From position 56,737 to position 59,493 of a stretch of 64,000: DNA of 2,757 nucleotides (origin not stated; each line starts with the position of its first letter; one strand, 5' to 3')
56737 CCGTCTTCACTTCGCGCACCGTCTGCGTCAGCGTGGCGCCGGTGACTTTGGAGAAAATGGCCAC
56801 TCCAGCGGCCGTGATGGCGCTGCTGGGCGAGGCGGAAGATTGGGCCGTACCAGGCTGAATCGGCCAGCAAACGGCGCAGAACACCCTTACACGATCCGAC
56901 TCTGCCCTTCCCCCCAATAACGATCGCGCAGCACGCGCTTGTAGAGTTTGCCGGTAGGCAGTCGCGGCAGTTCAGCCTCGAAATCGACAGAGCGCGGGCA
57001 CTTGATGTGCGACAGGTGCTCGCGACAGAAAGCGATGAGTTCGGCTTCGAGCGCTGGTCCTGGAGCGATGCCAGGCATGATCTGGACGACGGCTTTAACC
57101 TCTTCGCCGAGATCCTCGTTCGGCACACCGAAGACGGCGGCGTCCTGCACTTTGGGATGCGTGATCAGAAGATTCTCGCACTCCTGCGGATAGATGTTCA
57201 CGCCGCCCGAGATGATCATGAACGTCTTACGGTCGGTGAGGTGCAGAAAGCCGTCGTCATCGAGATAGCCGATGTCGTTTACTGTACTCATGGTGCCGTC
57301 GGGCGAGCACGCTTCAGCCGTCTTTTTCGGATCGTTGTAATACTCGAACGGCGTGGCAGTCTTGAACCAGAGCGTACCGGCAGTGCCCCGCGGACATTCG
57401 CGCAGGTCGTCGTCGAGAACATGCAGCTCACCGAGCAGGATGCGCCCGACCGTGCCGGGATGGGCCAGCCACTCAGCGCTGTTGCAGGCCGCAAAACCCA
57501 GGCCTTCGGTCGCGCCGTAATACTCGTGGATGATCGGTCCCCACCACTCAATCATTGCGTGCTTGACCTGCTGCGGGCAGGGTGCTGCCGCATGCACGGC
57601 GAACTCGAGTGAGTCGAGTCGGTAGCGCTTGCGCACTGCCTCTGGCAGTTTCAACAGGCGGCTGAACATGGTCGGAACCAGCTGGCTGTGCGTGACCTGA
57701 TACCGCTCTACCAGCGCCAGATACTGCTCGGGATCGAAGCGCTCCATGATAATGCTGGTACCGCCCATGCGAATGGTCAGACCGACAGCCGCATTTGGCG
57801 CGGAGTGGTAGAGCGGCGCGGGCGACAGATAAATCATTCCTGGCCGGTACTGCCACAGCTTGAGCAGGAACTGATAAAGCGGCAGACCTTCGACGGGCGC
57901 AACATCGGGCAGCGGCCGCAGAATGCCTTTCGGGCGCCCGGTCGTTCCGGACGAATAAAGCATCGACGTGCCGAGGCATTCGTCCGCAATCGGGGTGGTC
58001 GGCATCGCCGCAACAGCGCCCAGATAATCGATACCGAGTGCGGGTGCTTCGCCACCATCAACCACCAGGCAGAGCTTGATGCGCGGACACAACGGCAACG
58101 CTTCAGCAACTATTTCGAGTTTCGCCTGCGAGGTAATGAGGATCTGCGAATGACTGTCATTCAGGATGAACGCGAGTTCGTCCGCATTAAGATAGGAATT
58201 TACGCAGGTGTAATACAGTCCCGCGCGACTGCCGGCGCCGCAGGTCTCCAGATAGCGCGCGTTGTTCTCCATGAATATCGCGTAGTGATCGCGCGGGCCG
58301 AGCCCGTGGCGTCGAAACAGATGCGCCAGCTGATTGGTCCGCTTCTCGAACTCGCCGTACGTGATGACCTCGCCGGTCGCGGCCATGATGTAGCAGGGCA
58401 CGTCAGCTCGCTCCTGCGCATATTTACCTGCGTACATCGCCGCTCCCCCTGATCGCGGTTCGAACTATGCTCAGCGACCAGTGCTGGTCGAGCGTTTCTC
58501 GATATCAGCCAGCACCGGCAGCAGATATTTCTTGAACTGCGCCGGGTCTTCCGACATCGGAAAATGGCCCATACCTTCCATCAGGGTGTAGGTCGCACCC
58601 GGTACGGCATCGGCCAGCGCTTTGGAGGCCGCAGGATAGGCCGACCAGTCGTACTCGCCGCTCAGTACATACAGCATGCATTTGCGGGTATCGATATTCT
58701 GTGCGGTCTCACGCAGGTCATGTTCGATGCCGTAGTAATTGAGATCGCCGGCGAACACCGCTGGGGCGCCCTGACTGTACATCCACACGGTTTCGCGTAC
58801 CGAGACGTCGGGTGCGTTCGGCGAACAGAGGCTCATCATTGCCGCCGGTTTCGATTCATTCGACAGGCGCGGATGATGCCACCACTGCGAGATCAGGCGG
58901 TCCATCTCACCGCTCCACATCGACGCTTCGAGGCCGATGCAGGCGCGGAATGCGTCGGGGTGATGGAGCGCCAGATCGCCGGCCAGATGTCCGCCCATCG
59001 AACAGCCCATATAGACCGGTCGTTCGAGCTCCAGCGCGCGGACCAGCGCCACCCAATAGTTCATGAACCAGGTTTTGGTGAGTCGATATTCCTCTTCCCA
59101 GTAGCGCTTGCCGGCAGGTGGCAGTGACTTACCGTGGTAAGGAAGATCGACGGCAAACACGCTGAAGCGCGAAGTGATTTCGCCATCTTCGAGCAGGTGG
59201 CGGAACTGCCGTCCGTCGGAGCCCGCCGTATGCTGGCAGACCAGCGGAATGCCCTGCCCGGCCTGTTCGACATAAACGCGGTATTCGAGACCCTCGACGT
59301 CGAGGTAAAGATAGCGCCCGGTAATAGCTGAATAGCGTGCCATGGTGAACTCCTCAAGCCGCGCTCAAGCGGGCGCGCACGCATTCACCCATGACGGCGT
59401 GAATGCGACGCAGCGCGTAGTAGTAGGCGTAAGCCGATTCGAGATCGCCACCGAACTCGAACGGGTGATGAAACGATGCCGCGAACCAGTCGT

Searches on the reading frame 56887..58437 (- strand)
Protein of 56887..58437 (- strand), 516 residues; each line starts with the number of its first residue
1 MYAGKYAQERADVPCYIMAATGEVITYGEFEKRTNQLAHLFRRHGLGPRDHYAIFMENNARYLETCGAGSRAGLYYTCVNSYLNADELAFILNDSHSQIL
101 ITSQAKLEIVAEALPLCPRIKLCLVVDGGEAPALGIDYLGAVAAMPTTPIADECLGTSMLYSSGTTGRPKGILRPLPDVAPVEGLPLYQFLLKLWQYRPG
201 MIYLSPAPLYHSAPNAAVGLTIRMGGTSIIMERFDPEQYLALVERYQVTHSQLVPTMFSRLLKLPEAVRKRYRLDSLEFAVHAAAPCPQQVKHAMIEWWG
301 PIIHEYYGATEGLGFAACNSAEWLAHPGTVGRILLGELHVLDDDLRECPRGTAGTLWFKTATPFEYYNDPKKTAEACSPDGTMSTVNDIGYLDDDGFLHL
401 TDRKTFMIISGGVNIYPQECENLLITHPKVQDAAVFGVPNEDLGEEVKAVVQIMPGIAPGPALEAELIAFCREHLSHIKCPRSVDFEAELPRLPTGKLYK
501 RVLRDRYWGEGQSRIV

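Call 48: search_protein_families(library=pfam, proteins=[window:56887-58437:-], max_evalue=0.001)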
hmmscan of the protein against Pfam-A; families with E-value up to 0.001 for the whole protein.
window:56887-58437:- (516 aa): 2 families
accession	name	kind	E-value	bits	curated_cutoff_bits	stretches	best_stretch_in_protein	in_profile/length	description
PF00501.34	AMP-binding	-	3.9e-63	214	29.9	1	7-367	5-383/384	AMP-binding enzyme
PF13193.12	AMP-binding_C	-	7.9e-17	62.4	24.5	1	419-497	1-76/76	AMP-binding enzyme C-terminal domain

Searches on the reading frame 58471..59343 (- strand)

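Call 48: search_protein_families(library=pfam, proteins=[window:58471-59343:-], max_evalue=0.001)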
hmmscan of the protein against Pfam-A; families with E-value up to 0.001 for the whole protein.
window:58471-59343:- (290 aa): 4 families
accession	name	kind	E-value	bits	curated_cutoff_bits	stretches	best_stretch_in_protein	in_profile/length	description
PF00561.26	Abhydrolase_1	-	1.2e-15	58.3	25.8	1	33-155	2-117/245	alpha/beta hydrolase fold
PF12697.13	Abhydrolase_6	-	3.6e-13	51.1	26.3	1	38-270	5-214/217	Alpha/beta hydrolase family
PF12146.15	Hydrolase_4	-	8.7e-07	28.9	27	1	60-265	32-237/239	Serine aminopeptidase, S33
PF00756.26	Esterase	-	0.0005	20.4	22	1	35-145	34-159/251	Putative esterase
